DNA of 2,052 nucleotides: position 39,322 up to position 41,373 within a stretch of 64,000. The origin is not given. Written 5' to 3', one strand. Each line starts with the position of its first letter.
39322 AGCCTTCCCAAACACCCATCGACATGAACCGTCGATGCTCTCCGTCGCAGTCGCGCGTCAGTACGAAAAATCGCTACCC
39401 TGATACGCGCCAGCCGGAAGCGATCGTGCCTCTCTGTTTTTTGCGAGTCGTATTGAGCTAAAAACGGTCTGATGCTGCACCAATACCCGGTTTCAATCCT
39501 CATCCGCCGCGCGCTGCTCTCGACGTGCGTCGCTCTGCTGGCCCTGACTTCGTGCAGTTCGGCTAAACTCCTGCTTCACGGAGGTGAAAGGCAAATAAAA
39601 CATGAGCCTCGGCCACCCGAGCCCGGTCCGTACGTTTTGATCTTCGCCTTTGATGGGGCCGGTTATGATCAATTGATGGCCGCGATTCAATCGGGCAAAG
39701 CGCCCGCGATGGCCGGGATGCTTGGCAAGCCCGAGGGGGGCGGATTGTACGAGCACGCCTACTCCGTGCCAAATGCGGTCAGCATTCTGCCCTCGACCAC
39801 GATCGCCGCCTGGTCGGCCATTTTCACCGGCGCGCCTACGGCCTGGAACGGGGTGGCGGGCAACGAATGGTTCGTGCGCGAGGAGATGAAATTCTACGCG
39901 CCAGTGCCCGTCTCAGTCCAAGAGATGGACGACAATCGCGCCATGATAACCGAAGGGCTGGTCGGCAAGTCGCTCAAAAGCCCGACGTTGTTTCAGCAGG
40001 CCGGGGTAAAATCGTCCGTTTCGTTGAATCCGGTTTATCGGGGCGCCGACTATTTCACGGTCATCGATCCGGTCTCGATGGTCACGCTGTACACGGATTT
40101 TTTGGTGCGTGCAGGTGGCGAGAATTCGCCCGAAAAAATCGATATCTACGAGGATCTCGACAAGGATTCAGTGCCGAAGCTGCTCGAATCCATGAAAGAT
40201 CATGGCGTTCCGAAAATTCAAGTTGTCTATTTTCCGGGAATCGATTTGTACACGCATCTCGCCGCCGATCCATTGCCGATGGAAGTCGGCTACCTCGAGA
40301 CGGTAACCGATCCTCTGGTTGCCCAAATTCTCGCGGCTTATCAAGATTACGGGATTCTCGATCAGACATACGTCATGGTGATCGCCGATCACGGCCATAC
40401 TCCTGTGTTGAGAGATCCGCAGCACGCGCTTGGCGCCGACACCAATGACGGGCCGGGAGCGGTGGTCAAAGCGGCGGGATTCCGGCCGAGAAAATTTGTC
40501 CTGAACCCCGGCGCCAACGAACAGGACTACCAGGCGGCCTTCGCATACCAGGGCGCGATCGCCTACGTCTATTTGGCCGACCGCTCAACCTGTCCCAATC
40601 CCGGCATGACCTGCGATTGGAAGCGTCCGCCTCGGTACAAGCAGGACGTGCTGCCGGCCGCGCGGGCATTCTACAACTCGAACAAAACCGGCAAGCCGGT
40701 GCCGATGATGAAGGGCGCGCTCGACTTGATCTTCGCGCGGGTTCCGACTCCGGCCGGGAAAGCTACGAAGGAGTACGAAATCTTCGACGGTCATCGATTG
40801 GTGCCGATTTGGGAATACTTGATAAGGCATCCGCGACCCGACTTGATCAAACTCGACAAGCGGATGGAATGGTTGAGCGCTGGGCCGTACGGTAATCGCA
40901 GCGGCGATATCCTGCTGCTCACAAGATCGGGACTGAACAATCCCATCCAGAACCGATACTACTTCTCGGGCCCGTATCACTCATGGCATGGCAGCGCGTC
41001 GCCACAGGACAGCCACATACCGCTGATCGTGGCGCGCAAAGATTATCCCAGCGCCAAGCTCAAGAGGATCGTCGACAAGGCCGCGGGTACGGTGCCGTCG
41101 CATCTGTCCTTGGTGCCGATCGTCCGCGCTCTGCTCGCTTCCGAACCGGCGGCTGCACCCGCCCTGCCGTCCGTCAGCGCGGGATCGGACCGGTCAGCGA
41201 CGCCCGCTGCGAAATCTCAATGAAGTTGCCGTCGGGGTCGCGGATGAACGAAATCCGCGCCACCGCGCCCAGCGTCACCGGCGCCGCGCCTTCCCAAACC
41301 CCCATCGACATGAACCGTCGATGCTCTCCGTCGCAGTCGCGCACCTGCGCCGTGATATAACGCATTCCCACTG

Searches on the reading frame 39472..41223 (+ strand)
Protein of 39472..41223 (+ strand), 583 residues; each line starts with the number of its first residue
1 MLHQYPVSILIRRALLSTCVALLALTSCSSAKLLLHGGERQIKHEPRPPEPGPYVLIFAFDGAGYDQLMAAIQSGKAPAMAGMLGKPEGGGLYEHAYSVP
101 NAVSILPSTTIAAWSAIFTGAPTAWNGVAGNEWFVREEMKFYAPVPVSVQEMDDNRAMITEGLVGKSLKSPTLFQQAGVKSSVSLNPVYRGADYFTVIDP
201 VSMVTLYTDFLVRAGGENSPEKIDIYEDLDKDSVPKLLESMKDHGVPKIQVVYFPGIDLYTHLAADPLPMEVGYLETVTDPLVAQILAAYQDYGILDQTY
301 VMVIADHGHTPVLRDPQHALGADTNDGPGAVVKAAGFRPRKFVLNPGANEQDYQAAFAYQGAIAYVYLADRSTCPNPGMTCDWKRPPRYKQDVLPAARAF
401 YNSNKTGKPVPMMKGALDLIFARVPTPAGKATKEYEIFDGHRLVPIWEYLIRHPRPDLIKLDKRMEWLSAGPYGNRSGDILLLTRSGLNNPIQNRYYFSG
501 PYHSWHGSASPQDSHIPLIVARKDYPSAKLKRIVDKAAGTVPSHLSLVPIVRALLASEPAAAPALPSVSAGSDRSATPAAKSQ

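Call 70: search_protein_families(library=pfam, proteins=[window:39472-41223:+], max_evalue=0.00001)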
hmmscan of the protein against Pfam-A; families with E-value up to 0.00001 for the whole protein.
window:39472-41223:+ (583 aa): 1 family
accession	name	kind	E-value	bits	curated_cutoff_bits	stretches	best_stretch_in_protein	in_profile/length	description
PF01663.27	Phosphodiest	-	5.1e-14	53.1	23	1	55-322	1-234/342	Type I phosphodiesterase / nucleotide pyrophosphatase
